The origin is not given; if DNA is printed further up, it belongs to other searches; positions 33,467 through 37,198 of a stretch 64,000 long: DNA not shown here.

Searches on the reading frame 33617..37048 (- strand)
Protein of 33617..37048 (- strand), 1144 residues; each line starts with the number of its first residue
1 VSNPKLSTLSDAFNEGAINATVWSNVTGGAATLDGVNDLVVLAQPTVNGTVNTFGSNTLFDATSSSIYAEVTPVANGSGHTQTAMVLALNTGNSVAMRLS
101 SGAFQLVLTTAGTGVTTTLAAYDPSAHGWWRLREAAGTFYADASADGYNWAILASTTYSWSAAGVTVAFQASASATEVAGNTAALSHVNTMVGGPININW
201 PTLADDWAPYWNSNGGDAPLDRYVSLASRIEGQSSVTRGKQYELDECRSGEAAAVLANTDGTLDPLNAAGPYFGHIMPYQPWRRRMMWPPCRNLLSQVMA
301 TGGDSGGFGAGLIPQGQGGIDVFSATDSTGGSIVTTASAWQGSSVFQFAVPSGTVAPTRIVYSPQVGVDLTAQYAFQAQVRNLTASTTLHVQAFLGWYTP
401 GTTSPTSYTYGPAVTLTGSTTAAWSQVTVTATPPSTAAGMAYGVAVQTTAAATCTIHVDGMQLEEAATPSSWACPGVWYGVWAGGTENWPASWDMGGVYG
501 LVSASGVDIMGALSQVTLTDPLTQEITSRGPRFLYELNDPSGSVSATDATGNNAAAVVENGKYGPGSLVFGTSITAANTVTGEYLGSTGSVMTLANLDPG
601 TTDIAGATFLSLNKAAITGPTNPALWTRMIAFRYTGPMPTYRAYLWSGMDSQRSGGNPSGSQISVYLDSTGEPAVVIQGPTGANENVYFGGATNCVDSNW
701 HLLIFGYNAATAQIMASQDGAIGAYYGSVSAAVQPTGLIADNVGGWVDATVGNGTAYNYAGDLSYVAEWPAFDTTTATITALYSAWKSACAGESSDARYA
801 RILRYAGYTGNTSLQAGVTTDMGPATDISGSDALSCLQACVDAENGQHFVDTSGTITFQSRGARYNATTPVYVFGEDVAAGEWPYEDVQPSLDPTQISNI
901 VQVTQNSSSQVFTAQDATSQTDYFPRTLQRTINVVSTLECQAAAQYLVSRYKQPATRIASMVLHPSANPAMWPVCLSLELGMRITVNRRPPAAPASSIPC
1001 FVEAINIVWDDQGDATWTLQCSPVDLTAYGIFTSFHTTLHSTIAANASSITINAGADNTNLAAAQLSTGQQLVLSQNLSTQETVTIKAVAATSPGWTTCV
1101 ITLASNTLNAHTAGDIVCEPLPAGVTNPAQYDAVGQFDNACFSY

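Call 19: search_protein_families(library=phrogs, proteins=[window:33617-37048:-], max_evalue=0.001)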
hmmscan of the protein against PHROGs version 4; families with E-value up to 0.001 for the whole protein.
window:33617-37048:- (1144 aa): 1 family
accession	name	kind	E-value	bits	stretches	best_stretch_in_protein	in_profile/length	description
phrog_5313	-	unknown function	3.3e-104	351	1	3-1061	3-978/1052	-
